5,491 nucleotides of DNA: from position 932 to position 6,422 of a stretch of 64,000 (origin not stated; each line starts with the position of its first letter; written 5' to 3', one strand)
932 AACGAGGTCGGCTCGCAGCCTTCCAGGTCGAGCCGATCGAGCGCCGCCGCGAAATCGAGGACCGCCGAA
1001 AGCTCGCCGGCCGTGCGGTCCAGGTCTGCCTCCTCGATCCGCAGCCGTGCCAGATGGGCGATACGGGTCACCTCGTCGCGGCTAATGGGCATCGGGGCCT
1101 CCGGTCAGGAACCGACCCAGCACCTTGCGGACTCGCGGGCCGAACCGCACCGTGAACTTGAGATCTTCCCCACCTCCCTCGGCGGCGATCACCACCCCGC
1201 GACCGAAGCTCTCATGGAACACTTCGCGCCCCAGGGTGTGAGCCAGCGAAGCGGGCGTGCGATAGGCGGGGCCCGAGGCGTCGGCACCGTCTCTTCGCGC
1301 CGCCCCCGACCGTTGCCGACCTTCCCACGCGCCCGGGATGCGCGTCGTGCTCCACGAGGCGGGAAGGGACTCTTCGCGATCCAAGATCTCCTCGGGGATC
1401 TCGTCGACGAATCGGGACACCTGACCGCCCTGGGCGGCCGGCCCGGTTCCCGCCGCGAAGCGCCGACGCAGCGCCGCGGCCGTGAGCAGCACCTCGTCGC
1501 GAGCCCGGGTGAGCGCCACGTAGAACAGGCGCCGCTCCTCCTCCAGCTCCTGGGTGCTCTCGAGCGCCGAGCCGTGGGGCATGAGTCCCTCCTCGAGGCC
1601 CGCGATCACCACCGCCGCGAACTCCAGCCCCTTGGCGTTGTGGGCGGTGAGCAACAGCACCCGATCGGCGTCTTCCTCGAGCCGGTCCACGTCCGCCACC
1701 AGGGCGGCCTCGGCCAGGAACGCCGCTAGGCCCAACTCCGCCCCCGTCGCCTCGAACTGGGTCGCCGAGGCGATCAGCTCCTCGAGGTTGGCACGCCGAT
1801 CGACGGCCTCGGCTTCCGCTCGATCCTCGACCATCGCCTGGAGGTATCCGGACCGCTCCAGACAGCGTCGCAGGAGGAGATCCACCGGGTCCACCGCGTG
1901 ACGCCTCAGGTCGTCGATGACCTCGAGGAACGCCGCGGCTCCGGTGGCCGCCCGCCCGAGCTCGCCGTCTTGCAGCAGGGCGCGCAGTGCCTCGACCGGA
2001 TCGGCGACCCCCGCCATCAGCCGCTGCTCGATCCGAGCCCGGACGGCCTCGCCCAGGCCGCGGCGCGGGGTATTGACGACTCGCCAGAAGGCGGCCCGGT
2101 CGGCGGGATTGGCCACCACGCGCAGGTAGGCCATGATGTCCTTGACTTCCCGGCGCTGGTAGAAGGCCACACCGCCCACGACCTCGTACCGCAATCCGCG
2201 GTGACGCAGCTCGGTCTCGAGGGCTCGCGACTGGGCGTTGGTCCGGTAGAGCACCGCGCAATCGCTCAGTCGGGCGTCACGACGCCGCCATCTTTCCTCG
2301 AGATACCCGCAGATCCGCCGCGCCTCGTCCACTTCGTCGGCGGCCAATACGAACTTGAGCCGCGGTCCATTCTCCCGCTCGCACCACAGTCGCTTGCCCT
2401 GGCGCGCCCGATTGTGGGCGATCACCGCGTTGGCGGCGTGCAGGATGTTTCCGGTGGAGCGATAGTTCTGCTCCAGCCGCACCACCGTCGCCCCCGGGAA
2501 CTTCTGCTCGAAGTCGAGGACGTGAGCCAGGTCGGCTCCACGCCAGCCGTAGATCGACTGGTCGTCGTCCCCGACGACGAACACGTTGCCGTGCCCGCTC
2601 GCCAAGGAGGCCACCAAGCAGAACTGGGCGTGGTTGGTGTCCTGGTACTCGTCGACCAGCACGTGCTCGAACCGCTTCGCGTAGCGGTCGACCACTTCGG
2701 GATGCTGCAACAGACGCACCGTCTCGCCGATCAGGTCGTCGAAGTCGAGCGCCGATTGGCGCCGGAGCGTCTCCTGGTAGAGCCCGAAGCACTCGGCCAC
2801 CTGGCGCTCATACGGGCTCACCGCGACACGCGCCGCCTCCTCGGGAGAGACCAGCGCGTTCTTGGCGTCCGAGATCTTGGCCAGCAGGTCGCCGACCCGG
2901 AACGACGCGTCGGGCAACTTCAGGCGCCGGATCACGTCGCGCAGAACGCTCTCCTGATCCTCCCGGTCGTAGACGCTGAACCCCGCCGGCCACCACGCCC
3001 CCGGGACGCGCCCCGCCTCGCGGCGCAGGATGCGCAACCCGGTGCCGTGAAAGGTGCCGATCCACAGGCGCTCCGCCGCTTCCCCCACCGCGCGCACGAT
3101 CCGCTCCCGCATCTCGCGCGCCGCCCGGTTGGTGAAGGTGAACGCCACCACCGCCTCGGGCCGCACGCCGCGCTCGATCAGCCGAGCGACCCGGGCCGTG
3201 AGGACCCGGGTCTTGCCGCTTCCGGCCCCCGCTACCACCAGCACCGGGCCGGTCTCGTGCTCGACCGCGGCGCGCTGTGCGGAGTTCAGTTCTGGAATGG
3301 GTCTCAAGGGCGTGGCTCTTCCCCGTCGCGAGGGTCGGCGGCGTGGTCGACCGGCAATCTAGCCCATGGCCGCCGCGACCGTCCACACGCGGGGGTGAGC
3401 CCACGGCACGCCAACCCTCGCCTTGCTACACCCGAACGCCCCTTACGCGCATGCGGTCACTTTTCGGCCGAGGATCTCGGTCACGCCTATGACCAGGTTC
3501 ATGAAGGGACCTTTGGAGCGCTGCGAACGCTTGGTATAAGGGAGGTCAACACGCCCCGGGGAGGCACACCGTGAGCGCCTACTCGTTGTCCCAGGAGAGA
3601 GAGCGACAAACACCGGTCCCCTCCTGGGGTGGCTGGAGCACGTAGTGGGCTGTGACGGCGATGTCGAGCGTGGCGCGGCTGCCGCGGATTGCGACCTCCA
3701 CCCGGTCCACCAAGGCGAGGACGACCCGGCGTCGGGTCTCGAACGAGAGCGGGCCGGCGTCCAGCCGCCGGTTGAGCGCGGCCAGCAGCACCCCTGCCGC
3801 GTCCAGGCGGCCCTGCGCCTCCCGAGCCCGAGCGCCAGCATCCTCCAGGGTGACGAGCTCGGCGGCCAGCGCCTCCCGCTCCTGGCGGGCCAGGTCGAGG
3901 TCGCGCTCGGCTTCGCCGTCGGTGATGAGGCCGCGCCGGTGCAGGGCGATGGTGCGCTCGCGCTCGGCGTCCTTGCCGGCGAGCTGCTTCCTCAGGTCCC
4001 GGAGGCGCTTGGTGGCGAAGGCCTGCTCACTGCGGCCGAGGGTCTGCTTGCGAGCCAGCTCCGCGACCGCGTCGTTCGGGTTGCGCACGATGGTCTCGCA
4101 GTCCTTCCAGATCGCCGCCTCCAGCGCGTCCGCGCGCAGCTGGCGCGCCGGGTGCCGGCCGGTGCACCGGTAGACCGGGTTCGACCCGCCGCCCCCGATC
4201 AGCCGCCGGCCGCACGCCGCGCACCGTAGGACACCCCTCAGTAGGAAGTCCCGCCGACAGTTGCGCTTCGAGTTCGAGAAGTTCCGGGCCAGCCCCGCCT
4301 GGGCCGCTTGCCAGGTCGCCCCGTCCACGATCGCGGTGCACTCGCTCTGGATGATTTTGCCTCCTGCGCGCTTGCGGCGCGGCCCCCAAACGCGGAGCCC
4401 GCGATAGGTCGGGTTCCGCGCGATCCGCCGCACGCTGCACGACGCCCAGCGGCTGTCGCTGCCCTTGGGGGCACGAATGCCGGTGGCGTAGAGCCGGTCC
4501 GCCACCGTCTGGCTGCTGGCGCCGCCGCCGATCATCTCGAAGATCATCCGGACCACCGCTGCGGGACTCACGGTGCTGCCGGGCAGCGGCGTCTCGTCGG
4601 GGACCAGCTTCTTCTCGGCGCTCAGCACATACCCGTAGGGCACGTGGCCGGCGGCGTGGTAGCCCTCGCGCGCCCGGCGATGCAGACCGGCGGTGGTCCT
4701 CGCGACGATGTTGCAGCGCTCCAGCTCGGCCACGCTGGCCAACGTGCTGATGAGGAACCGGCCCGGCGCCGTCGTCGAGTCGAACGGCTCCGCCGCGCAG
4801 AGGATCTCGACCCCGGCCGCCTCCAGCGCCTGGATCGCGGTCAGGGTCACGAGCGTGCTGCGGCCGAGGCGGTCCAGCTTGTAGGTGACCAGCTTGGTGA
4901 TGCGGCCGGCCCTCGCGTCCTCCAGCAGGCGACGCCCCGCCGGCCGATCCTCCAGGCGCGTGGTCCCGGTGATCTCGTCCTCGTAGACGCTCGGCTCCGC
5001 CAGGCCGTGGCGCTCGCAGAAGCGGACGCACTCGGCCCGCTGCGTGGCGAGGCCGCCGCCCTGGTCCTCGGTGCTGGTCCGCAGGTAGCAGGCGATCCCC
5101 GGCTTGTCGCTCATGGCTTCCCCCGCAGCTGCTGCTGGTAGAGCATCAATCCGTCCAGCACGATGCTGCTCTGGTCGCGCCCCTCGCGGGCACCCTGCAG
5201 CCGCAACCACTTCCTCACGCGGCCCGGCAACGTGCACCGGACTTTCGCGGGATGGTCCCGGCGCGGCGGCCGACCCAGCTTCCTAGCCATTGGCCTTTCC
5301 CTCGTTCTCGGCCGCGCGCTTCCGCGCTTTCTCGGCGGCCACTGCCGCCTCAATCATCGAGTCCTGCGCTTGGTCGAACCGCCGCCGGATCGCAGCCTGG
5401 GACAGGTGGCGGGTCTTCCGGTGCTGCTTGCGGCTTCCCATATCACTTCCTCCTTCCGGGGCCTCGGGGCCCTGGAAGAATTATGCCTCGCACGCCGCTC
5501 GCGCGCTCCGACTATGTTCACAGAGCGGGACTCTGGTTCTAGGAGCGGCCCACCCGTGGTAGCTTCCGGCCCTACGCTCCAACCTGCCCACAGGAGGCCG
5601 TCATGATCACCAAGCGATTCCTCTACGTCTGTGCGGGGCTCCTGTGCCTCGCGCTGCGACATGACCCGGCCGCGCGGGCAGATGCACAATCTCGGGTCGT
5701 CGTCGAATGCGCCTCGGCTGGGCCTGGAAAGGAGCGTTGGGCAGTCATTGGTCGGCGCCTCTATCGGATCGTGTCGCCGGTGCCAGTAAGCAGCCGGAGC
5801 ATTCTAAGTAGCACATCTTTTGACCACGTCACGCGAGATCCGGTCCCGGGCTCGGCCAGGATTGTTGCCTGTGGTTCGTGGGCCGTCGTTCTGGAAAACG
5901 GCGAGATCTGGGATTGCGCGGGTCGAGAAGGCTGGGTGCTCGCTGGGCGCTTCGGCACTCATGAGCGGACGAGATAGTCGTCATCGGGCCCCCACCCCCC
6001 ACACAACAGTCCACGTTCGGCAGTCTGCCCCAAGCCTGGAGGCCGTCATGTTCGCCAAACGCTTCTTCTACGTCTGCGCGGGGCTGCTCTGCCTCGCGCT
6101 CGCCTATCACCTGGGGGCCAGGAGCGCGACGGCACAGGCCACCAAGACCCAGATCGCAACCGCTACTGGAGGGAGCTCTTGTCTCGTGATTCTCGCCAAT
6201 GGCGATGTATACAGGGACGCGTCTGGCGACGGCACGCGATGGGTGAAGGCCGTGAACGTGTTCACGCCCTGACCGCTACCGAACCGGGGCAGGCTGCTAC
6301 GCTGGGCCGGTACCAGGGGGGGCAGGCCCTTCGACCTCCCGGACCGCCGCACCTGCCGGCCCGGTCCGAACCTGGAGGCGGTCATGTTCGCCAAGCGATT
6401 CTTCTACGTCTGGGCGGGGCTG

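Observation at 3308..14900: An ~11.6 kb replicative integrated element with phage-satellite-like layout and no structural or conjugation genes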

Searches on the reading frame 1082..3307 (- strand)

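Call 8: search_protein_families(library=pfam, max_evalue=0.01, proteins=[window:1082-3307:-])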
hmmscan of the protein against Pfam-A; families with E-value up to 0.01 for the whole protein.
window:1082-3307:- (741 aa): 8 families
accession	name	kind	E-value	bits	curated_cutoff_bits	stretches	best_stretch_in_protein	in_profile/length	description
PF00580.27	UvrD-helicase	-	1.3e-84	284.5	23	1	7-271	1-271/271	UvrD/REP helicase N-terminal domain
PF13361.12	UvrD_C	-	8.1e-67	226.5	25.6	1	276-610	1-347/350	UvrD-like helicase C-terminal domain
PF13245.12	AAA_19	-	1.2e-22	81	25.1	1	11-254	1-132/134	AAA domain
PF13538.12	UvrD_C_2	-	1.2e-09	38.3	27.4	1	551-608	3-51/52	UvrD-like helicase C-terminal domain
PF13604.12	AAA_30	-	3e-08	34.1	27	1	7-70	2-66/191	AAA domain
PF01443.25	Viral_helicase1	-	5.9e-07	30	21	0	552-608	179-226/228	Viral superfamily 1 RNA helicase core domain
PF21196.3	PcrA_UvrD_tudor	-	0.0028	17.9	23.9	1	693-723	2-32/48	PcrA/UvrD tudor domain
PF13401.12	AAA_22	-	0.0082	16.9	27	0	18-87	4-65/130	AAA domain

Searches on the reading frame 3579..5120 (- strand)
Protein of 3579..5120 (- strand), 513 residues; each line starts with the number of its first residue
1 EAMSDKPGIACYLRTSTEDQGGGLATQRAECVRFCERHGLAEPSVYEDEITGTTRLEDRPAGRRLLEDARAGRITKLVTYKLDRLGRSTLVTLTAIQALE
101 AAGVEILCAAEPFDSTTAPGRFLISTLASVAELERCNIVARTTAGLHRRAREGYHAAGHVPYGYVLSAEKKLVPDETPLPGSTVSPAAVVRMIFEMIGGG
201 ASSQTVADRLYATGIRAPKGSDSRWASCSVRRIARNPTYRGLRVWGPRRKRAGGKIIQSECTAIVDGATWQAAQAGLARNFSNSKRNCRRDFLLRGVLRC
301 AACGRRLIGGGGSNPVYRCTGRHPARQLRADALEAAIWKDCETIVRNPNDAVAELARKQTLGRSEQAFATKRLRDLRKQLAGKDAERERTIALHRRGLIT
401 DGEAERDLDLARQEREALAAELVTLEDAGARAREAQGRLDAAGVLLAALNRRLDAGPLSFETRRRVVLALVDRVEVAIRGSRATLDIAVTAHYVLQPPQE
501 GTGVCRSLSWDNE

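Call 7: search_protein_families(library=pfam, max_evalue=0.01, proteins=[window:3579-5120:-])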
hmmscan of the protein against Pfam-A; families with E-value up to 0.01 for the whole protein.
window:3579-5120:- (513 aa): 3 families
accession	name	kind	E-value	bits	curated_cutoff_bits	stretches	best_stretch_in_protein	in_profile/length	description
PF00239.26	Resolvase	-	5e-33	114.7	23.3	1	9-153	1-143/145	Resolvase, N terminal domain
PF07508.19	Recombinase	-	5.2e-17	62.4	21.1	1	187-279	4-101/102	Recombinase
PF13408.12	Zn_ribbon_recom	-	1.5e-07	32.1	25.3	1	293-341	1-57/58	Recombinase zinc beta ribbon domain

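Call 40: find_related_loci(query=window:3579-5120:-, collection=viral_contigs, flank=10000)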
Query window:3579-5120:- (513 aa) in viral_contigs; peptide patterns used: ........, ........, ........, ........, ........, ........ (x = any residue, [..] = any of these).
7 stretches matched a pattern, but none encodes a relative of the query by tblastn (E <= 1e-3).

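Call 60: search_solved_structures(query=window:3579-5120:-, max_evalue=0.00001)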
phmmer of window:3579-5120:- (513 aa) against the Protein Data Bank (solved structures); distinct sequences matched with E-value up to 0.00001: 12.
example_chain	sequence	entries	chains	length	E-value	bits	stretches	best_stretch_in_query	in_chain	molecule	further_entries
3guv_A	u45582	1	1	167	4.2e-16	62.3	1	9-159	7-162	Site-specific recombinase, resolvase family protein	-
4m6f_A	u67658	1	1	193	4.4e-13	52.3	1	12-157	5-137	DNA-invertase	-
3uj3_X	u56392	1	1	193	1.2e-12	50.9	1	12-153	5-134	DNA-invertase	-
3g13_A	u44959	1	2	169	5.4e-10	42.1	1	9-153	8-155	Putative conjugative transposon recombinase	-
9iu2_A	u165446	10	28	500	1.9e-09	40.3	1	27-338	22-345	Integrase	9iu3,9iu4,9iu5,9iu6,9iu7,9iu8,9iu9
2gm4_A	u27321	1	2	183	1.3e-08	37.6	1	33-151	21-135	Transposon gamma-delta resolvase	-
3bvp_A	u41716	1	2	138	5e-08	35.6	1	9-135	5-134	TP901-1 Integrase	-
9dxh_A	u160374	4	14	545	3.8e-06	29.4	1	47-306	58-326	Resolvase homolog YokA | Site-specific recombinase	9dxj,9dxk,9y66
9dxd_A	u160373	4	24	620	5.1e-06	29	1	47-306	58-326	Resolvase homolog YokA,SPbeta prophage-derived uncharacterized protein YotN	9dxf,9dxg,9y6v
1zr2_A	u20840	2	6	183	5.3e-06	29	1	33-151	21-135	Transposon gamma-delta resolvase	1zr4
1gdr_A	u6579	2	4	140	5.9e-06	28.8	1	33-150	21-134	GAMMA DELTA-RESOLVASE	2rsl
2gm5_A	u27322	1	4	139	8.1e-06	28.4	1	32-152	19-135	Transposon gamma-delta resolvase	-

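Call 75: search_dna_similar(query=window:3579-5120:-, collection=phages, mode=protein, max_evalue=1e-10, max_rows=12)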
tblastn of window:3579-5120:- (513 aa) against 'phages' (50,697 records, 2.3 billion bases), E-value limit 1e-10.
Records with a match: 705; places in all: 756; records where one place covers at least 80% of the query: 0.
Best place of each record, by identity: <60% 705.
By first word of the organism name: Streptococcus 157; Staphylococcus 91; Mycobacterium 85; Bacteriophage 50; Arthrobacter 45; Bacillus 36; Streptomyces 33; Escherichia 22; Klebsiella 17; Lactococcus 12; and 60 more.
By host as written in the record: - 96; Mycobacterium smegmatis mc2 155 60; Staphylococcus aureus 34; Arthrobacter globiformis B-2979 30; Streptomyces griseus ATCC 10137 18; Klebsiella pneumoniae 17; Streptococcus suis 11; Staphylococcus epidermidis 9; and 285 more.
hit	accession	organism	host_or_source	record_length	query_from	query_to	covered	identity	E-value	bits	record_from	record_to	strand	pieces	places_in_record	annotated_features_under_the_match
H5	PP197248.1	Acetoanaerobium phage ANDSL2_ph1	Acetoanaerobium noterae DSL2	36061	10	405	77%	33.6%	3e-67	241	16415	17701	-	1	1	integrase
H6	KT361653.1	Paenibacillus phage Paisley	Paenibacillus larvae NRRL 2605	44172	7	405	78%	32.5%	6e-62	225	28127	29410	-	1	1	serine recombinase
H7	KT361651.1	Paenibacillus phage Harrison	Paenibacillus larvae NRRL 2605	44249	7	405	78%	32.5%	6e-62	225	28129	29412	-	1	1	serine recombinase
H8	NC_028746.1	Paenibacillus phage Harrison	Paenibacillus larvae NRRL 2605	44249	7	405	78%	32.5%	6e-62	225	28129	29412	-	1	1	integrase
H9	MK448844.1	Streptococcus phage Javan116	Streptococcus cuniculi NED12-00049-6B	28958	9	407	78%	28.3%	4e-26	119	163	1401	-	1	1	integrase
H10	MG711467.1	Faecalibacterium phage FP_Taranis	Faecalibacterium prausnitzii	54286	12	401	76%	27.8%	1e-27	123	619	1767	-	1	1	large serine recombinase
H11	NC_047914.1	Faecalibacterium phage FP_Taranis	Faecalibacterium prausnitzii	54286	12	401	76%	27.8%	1e-27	123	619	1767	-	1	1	integrase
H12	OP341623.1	Parageobacillus phage vB_PtoS_NIIg3.2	Parageobacillus toebii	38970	10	380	72%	28.8%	1e-30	132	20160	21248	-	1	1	site-specific recombinase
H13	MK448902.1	Streptococcus phage Javan308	Streptococcus mitis B6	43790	9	400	76%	26.4%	1e-25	117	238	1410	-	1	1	putative integrase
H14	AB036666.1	Wolbachia phage WO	-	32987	1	370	72%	27.8%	3e-22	107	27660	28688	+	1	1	gp31: similar to integrase of resolvase family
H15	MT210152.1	Bacillus phage vB_Bacillus_1020A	Bacillus sp.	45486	12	392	74%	26.9%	1e-27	123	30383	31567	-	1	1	hypothetical protein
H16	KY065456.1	Streptococcus phage IPP15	Streptococcus pneumoniae 10B/2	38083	2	381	74%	26.8%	4e-22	106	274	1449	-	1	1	site-specific recombinase/resolvase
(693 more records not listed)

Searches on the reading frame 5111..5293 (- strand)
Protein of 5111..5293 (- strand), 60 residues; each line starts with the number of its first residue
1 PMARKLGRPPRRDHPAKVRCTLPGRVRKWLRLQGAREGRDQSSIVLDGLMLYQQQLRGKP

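Call 7: search_protein_families(library=pfam, max_evalue=0.01, proteins=[window:5111-5293:-])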
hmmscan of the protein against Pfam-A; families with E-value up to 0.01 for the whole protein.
window:5111-5293:- (60 aa): 0 families

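Call 9: search_protein_families(library=phrogs, max_evalue=0.01, proteins=[window:5111-5293:-])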
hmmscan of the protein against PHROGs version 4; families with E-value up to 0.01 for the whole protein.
window:5111-5293:- (60 aa): 0 families

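Call 29: search_protein_families(library=ncbifam, max_evalue=0.01, proteins=[window:5111-5293:-])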
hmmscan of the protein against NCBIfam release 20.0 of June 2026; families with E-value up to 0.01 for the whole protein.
window:5111-5293:- (60 aa): 0 families

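Call 47: search_protein_families(library=padloc, max_evalue=0.01, proteins=[window:5111-5293:-])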
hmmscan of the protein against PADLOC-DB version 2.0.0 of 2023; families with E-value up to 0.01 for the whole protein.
window:5111-5293:- (60 aa): 0 families

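Call 65: search_protein_families(library=pfam, max_evalue=5, proteins=[window:5111-5293:-])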
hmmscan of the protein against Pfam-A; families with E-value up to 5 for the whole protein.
window:5111-5293:- (60 aa): 0 families

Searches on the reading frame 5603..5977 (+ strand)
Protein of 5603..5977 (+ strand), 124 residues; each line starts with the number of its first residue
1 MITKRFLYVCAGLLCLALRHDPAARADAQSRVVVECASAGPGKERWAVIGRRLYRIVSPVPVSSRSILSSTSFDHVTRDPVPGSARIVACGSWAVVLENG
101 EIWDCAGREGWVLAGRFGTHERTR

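Call 7: search_protein_families(library=pfam, max_evalue=0.01, proteins=[window:5603-5977:+])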
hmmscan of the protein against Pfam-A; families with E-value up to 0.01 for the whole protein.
window:5603-5977:+ (124 aa): 0 families

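Call 47: search_protein_families(library=padloc, max_evalue=0.01, proteins=[window:5603-5977:+])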
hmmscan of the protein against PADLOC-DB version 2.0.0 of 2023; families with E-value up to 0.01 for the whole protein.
window:5603-5977:+ (124 aa): 0 families

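Call 98: search_protein_families(library=phrogs, max_evalue=0.01, proteins=[window:5603-5977:+])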
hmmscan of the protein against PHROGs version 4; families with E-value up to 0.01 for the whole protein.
window:5603-5977:+ (124 aa): 0 families

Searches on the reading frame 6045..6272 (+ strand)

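Call 65: search_protein_families(library=pfam, max_evalue=5, proteins=[window:6045-6272:+])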
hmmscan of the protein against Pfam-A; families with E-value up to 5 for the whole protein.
window:6045-6272:+ (75 aa): 1 family
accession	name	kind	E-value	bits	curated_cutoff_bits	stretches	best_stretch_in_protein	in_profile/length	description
PF06724.16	DUF1206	-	0.025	15.1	26.2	1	4-51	5-53/70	Domain of Unknown Function (DUF1206)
